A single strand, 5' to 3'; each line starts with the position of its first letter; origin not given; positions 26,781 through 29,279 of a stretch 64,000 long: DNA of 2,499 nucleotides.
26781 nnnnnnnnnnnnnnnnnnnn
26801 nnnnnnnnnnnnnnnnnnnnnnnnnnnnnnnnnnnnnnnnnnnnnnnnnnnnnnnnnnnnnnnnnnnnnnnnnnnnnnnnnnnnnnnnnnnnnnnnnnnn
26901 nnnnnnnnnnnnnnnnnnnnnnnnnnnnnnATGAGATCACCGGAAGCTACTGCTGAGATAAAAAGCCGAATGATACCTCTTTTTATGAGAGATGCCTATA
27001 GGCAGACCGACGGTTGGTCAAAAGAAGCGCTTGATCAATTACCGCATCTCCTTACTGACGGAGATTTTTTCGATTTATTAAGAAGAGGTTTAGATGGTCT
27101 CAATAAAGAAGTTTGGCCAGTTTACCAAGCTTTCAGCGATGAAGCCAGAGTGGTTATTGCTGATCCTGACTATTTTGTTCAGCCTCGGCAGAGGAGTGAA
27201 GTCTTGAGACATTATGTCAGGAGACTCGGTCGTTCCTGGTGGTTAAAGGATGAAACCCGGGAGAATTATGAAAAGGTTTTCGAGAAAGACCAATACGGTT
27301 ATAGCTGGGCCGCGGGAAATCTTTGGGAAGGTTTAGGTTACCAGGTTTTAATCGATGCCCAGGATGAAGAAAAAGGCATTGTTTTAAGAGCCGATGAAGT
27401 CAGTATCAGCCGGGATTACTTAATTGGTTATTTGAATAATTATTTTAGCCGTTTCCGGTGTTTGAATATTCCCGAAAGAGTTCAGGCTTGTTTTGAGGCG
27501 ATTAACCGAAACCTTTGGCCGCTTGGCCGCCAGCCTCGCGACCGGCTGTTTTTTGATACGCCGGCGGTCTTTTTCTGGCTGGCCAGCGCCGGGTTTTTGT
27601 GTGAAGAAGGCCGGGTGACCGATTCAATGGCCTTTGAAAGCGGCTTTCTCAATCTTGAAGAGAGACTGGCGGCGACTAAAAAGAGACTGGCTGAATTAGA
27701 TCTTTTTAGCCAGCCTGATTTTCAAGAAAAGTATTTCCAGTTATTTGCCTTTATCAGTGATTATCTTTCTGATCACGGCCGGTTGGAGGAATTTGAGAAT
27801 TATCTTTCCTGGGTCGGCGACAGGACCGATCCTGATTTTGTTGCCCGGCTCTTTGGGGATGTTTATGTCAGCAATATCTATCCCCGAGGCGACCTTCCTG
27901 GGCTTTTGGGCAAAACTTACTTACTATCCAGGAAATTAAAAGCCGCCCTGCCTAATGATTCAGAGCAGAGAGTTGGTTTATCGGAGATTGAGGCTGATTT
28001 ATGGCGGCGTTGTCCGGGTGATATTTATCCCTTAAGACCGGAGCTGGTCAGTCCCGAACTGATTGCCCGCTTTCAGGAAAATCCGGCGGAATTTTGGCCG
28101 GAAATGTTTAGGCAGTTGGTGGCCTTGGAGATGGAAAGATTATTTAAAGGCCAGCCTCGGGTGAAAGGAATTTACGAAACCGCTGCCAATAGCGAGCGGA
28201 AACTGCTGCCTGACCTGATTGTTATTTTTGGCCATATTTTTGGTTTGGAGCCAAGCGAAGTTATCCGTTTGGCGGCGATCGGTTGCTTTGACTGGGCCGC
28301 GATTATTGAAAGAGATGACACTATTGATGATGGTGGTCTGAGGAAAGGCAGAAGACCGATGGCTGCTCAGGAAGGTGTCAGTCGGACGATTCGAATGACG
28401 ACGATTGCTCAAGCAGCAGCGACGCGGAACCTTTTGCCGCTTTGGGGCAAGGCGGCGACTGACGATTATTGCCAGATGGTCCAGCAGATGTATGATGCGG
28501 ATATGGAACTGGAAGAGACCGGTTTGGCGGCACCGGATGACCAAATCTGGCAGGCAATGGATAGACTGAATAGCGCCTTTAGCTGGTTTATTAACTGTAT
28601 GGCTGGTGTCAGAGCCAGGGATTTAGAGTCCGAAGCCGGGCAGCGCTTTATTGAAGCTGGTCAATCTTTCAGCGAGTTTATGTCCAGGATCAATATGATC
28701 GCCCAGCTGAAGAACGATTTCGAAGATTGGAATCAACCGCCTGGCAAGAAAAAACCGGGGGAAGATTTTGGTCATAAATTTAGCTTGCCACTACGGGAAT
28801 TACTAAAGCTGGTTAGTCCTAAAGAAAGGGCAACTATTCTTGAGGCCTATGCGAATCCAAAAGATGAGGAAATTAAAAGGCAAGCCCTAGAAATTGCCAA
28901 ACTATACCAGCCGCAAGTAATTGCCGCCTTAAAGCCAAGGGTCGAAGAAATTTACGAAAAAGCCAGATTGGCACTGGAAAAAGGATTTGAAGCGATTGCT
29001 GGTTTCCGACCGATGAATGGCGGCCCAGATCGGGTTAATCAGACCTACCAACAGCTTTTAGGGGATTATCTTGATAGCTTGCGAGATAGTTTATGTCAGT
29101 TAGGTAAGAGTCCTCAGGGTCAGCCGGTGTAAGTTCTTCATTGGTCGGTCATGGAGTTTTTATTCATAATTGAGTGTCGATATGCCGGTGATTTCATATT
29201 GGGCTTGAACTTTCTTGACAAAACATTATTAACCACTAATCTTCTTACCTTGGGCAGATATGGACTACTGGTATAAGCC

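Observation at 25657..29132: Operon pairing an ATPase-winged-helix regulator with an N-terminally extended polyprenyl-synthase-like protein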

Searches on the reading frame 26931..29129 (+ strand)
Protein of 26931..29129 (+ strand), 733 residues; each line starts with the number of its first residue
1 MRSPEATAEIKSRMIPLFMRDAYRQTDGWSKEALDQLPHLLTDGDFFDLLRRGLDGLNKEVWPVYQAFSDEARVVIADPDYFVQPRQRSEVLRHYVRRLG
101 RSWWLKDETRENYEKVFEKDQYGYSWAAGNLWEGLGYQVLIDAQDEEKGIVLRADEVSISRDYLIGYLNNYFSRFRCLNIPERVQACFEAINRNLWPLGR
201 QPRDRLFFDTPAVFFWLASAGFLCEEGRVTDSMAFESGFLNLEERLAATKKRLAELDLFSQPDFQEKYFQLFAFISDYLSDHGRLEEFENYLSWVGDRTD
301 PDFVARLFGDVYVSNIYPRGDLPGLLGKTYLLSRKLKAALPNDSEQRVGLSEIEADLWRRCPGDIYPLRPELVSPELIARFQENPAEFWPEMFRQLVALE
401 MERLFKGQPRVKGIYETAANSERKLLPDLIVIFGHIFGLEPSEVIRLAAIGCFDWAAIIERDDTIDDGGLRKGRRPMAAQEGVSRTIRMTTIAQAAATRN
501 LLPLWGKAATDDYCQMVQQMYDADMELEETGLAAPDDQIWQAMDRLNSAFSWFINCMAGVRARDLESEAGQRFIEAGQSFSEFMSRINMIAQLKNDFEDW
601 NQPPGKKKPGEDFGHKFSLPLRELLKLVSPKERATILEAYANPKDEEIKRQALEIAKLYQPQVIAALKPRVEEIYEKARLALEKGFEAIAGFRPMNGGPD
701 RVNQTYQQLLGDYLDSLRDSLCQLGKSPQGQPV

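Call 3: search_protein_families(library=pfam, proteins=[window:26931-29129:+], max_evalue=1)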
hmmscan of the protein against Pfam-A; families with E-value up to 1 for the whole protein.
window:26931-29129:+ (733 aa): 1 family
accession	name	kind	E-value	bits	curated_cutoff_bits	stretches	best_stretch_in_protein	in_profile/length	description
PF00348.22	polyprenyl_synt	-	1.4e-05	24.9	27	1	427-654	21-249/251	Polyprenyl synthetase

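Call 4: search_protein_families(library=ncbifam, proteins=[window:26931-29129:+], max_evalue=1)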
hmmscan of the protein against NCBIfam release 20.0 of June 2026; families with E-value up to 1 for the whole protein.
window:26931-29129:+ (733 aa): 0 families

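Call 9: find_homologous_proteins(query=window:26931-29129:+)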
Query window:26931-29129:+ (733 aa): 1 proteins with E <= 0.001 among 8000 candidates.
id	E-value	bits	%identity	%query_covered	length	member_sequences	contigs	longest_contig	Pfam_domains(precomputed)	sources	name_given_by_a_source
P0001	0.0e+0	1693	100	100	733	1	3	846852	PF00348.23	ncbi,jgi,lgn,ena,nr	ncbi:MAG TPA: hypothetical protein VMW41_02700 [Candidatus Bathyarchaeia archaeon]|nr:hypothetical p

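Call 12: find_encoding_contigs(protein=P0001, flank=10000, max_places=6)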
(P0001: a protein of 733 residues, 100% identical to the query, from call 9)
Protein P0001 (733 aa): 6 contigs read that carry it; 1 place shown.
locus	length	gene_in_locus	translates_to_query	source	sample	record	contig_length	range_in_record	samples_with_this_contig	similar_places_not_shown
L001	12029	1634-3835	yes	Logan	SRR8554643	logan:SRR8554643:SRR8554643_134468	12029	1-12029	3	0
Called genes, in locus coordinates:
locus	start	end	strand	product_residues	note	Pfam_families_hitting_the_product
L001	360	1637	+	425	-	PF00486:Trans_reg_C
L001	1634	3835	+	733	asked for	PF00348:polyprenyl_synt (faint)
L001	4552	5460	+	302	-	-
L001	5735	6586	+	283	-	PF01261:AP_endonuc_2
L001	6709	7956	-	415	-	PF08308:PEGA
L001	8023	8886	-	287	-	-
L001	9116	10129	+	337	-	PF06723:MreB_Mbl, PF00022:Actin (faint), PF00012:HSP70, PF14450:FtsA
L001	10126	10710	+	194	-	-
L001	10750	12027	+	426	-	?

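Call 14: search_solved_structures(query=window:26931-29129:+, max_evalue=1, show_alignments=2)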
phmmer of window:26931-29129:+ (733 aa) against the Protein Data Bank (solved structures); distinct sequences matched with E-value up to 1: 4.
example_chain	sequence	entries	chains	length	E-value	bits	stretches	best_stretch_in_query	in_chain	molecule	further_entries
4jxn_A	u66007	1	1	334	0.036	15.7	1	405-476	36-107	Octaprenyl-diphosphate synthase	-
2for_A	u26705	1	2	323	0.54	11.8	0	405-487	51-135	Geranyltranstransferase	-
1rqi_A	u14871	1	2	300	0.79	11.3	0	405-487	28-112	Geranyltranstransferase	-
1rqj_A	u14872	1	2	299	0.8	11.3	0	405-487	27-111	Geranyltranstransferase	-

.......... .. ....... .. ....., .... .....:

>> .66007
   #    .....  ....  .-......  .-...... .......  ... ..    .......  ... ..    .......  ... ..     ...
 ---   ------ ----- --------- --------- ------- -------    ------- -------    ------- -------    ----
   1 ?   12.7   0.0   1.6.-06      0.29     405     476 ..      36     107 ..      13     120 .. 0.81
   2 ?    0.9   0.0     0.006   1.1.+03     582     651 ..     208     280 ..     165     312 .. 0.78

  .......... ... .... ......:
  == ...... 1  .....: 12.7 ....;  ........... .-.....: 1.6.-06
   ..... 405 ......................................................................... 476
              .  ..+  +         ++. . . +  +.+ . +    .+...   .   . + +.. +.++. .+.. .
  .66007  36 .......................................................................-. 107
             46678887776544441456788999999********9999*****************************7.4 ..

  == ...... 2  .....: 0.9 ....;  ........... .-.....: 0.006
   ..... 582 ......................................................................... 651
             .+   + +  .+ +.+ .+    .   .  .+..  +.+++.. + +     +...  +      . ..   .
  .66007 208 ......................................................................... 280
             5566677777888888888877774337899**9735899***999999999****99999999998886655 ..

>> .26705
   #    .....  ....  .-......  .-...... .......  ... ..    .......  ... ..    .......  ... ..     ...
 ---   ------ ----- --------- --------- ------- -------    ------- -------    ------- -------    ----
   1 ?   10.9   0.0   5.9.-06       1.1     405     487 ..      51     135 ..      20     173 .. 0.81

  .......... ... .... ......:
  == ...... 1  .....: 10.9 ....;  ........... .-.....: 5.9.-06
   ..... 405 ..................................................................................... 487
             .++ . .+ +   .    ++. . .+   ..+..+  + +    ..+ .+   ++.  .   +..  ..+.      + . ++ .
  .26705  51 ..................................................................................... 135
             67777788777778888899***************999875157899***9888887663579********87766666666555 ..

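Call 16: search_protein_families(library=padloc, proteins=[window:26931-29129:+], max_evalue=0.1)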
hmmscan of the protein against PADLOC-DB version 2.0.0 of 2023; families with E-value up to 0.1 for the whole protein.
window:26931-29129:+ (733 aa): 0 families

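Call 23: search_protein_representatives(protein=window:26931-29129:+)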
Query: 733 residues. Proteins with E-value up to 0.001 (for the whole library): 23; up to 1e-10: 19; up to 1e-30: 3. The best 23 are listed.
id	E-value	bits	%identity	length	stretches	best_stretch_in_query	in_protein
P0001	0.0e+00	1693.1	100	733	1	1-733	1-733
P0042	4.8e-37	144.3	28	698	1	70-719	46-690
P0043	8.0e-37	143.6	32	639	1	366-733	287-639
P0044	4.5e-29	118.0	29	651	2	337-719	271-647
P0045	8.3e-28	113.7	29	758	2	251-636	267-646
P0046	7.0e-27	110.7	31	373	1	361-717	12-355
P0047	1.4e-26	109.7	31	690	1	366-712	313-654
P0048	4.4e-25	104.8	32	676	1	362-726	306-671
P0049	3.6e-22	95.1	29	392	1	377-629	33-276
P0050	4.1e-21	91.6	27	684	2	121-628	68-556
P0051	1.8e-18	82.9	27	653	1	338-686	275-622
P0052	3.7e-18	81.9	29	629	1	343-692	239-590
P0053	5.9e-17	77.9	30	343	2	407-568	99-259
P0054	7.5e-17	77.5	31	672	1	366-681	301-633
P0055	6.4e-15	71.1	26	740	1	207-646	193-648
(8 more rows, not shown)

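Call 32: find_homologous_proteins(query=A1, max_evalue=0.001)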
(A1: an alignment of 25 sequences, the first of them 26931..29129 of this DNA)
Query A1 (25 sequences) (733 aa, profile of the alignment): 1 proteins with E <= 0.001 among 8000 candidates.
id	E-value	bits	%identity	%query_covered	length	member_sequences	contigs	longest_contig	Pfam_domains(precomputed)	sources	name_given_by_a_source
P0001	5.9e-173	595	100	100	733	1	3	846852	PF00348.23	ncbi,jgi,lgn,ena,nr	ncbi:MAG TPA: hypothetical protein VMW41_02700 [Candidatus Bathyarchaeia archaeon]|nr:hypothetical p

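Call 39: search_solved_structures(query=A2, max_evalue=1, show_alignments=1)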
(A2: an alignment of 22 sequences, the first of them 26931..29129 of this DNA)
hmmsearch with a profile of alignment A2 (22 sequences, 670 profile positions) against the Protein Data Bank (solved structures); distinct sequences matched with E-value up to 1: 44.
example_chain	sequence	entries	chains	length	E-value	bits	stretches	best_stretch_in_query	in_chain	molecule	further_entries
1wy0_A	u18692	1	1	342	7e-08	34.7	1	331-630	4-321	geranylgeranyl pyrophosphate synthetase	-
4jxy_A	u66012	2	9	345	1.9e-06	30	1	369-428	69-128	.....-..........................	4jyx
5ze6_A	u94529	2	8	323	3.6e-06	29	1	368-429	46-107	Octaprenyl diphosphate synthase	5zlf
3wjk_A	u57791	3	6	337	4.1e-06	28.9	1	368-429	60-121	Octaprenyl diphosphate synthase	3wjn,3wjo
4jxn_A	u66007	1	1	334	7.2e-06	28.1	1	367-421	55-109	Octaprenyl-diphosphate synthase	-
3aqb_B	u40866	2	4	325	3.5e-05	25.8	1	405-576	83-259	Component B of hexaprenyl diphosphate synthase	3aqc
3mzv_A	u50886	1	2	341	0.00027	22.9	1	367-421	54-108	Decaprenyl diphosphate synthase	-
5jfq_A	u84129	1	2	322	0.00032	22.6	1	340-431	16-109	Geranylgeranyl Pyrophosphate Synthetase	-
4lob_A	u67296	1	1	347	0.0013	20.6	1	368-423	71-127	Polyprenyl synthetase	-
1wl1_A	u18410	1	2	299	0.025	16.4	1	391-469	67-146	octoprenyl-diphosphate synthase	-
1v4k_A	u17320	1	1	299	0.03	16.1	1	391-469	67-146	octoprenyl-diphosphate synthase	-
3oyr_A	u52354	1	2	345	0.032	16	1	365-422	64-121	Trans-isoprenyl diphosphate synthase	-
1v4j_A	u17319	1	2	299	0.04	15.7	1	405-469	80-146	octoprenyl-diphosphate synthase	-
1v4h_A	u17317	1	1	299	0.048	15.4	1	405-469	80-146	octoprenyl-diphosphate synthase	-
1v4e_A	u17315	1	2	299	0.048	15.4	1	405-469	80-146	octoprenyl-diphosphate synthase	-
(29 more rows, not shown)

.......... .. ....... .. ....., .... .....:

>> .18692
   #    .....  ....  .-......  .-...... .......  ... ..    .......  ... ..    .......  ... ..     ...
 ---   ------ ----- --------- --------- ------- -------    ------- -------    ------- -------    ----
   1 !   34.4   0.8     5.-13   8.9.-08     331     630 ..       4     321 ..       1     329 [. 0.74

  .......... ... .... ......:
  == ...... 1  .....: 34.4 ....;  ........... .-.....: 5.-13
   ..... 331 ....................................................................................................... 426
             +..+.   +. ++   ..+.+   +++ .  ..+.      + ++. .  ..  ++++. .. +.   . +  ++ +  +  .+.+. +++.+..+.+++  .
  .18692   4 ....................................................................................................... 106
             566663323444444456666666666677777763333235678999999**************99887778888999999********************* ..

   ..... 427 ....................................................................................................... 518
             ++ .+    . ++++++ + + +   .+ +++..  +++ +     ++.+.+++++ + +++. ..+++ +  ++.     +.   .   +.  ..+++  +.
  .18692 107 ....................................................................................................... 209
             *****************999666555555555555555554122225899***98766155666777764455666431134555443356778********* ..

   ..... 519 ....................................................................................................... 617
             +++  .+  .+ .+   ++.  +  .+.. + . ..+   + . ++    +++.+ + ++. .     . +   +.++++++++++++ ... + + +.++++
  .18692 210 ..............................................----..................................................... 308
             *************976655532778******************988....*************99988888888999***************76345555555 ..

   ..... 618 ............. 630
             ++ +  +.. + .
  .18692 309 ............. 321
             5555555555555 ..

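Call 51: predict_structure(alignment_id=A2)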
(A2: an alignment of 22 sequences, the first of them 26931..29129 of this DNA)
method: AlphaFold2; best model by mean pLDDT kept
length: 733 residues; sequences in the alignment: 22
mean_pLDDT: 81.1   pTM: 0.76
mean pLDDT of the five models: 81.1, 80.8, 79.8, 78.2, 77.5
residues with pLDDT >= 90: 300; 70-90: 287; 50-70: 67; < 50: 79
segments of 3 or more residues with pLDDT < 50: 9-67, 230-239, 318-321, 730-733
pLDDT, mean of each block of 10 residues (from residue 1): 50 39 37 42 43 41 48 60 65 83 83 81 68 93 91 90 95 84 94 89 82 91 68 46 83 92 89 89 79 91 84 62 71 87 84 85 86 87 83 92 93 91 84 95 94 92 77 81 92 94 89 91 83 84 89 93 85 96 95 88 69 79 94 94 89 92 93 97 96 76 92 93 72 35
secondary structure, 60 per line:
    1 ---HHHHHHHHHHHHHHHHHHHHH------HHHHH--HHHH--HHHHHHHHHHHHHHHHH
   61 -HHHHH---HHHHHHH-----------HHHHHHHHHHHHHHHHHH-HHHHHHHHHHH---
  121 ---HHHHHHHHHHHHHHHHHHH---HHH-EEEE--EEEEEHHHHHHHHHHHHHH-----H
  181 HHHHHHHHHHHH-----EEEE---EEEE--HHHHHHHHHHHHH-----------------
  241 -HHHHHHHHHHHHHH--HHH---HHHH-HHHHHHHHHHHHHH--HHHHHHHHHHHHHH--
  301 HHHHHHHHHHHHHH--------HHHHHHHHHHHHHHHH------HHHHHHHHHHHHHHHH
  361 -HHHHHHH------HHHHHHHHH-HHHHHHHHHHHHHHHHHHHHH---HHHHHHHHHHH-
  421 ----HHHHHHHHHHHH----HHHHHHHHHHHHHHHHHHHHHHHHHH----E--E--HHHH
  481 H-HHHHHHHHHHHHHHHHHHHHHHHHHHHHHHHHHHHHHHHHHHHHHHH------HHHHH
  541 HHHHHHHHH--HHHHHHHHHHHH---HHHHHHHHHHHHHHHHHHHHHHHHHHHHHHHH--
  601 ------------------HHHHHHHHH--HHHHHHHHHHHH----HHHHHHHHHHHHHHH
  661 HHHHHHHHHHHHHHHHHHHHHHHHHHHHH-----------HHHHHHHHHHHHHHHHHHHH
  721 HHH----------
elements in order (helices of 4 or more, strands of 3 or more residues): H4-24 H31-35 H38-41 H44-60 H62-66 H70-76 H88-105 H107-117 H124-142 E150-153 E156-160 H161-174 H180-192 E198-201 E205-208 H211-223 H242-255 H264-267 H269-282 H285-298 H301-314 H323-338 H345-360 H362-368 H375-383 H385-405 H409-419 H425-436 H441-466 H477-481 H483-529 H536-549 H552-563 H567-598 H619-627 H630-641 H646-689 H701-723

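Call 56: fold_search(model_id=the predicted structure, library=pdb)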
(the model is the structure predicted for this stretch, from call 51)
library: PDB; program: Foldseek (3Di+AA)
matches with E <= 10: 708; with E <= 0.001: 99
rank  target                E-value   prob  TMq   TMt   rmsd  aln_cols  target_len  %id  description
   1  3oyr_B                3.3e-06  1.00  0.36  0.73   5.7       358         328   17  Crystal structure of polyprenyl synthase from Caulobacter crescentus CB15 complexed with calcium and isoprenyl diphosp (released 2010-10-13)
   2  9imr_A                3.8e-06  1.00  0.33  0.68   4.7       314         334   18  Crystal structure of geranylgeranyl pyrophosphate synthase Rv0562 from Mycobacterium tuberculosis in complex with IPP (released 2025-07-09)
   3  4jyx_B                5.8e-06  1.00  0.35  0.74   5.2       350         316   12  Crystal structure of polyprenyl synthase PATL_3739 (TARGET EFI-509195) FROM PSEUDOALTEROMONAS ATLANTICA, COMPLEX WITH  (released 2013-04-10)
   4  9imr_B                7.3e-06  1.00  0.35  0.73   4.2       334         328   18  Crystal structure of geranylgeranyl pyrophosphate synthase Rv0562 from Mycobacterium tuberculosis in complex with IPP (released 2025-07-09)
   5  4jyx_H                8.2e-06  1.00  0.35  0.73   5.3       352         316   14  Crystal structure of polyprenyl synthase PATL_3739 (TARGET EFI-509195) FROM PSEUDOALTEROMONAS ATLANTICA, COMPLEX WITH  (released 2013-04-10)
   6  4jyx_A                9.6e-06  1.00  0.34  0.72   5.2       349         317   14  Crystal structure of polyprenyl synthase PATL_3739 (TARGET EFI-509195) FROM PSEUDOALTEROMONAS ATLANTICA, COMPLEX WITH  (released 2013-04-10)
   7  3aqb_B                1.3e-05  1.00  0.34  0.71   5.2       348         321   14  M. luteus B-P 26 heterodimeric hexaprenyl diphosphate synthase in complex with magnesium (released 2010-11-10)
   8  9jqs_A                1.3e-05  1.00  0.35  0.71   5.0       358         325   15  Apo form of Oryza sativa solanesyl diphosphate synthase 3 (released 2025-12-17)
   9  9jr6_A                1.9e-05  1.00  0.34  0.70   5.0       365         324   16  Complex structure of OsSPS3 with Aclonifen (released 2025-12-17)
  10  9a4c_B                2.0e-05  1.00  0.33  0.64  13.7       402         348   15  Integrative model of ACP-HEPS2 by crosslinking MS and deep learning (released 2024-09-18)
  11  9imq_A                2.4e-05  1.00  0.33  0.68   4.8       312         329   18  Crystal structure of a C45 isoprenyl diphosphate synthase, Rv0562 from Mycobacterium tuberculosis (released 2025-07-09)
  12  5ze6_A                2.6e-05  1.00  0.34  0.72   5.1       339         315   15  CRYSTAL STRUCTURE OF OCTAPRENYL PYROPHOSPHATE SYNTHASE FROM ESCHERICHIA COLI WITH BPH-981 (released 2019-02-27)
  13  1wmw_A                2.8e-05  1.00  0.32  0.64   6.8       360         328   15  Crystal structure of geranulgeranyl diphosphate synthase from Thermus thermophilus (released 2005-07-21)
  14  9jsc_A                3.3e-05  1.00  0.35  0.73   4.9       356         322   15  Crystal structure of OsSPS3 complexed with YH24532 (released 2026-04-08)
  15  3mzv_B                3.8e-05  1.00  0.34  0.70   5.5       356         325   16  Crystal structure of a decaprenyl diphosphate synthase from Rhodobacter capsulatus (released 2010-06-09)
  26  1wy0                  1.1e-04  1.00  0.33  0.67   5.4       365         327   15  Crystal structure of geranylgeranyl pyrophosphate synthetase from Pyrococcus horikoshii Ot3 (released 2006-02-14)
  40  4jyx_D                2.1e-04  1.00  0.34  0.73   5.1       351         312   13  Crystal structure of polyprenyl synthase PATL_3739 (TARGET EFI-509195) FROM PSEUDOALTEROMONAS ATLANTICA, COMPLEX WITH  (released 2013-04-10)
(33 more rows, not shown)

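Call 66: search_protein_families(library=pfam, alignment_id=A2, max_evalue=0.1)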
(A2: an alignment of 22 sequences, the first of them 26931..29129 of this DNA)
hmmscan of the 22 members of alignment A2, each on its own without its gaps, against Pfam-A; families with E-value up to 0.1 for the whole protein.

A. member 1, window:26931-29129:+ (733 aa): 1 family
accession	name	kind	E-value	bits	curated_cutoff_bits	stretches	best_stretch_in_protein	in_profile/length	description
PF00348.22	polyprenyl_synt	-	1.4e-05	24.9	27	1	427-654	21-249/251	Polyprenyl synthetase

B. families by the number of members that match (of 22 scanned): 5 families
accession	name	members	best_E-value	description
PF00348.22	polyprenyl_synt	8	2e-08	Polyprenyl synthetase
PF03808.19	Glyco_tran_WecG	1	3.1e-19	Glycosyl transferase WecG/TagA/CpsF family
PF16370.11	MetallophosC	1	0.053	C terminal of Calcineurin-like phosphoesterase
PF18248.6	RalF_SCD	1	0.093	RalF C-terminal Sec-7 capping domain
PF17117.11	DUF5104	1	0.095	Domain of unknown function (DUF5104)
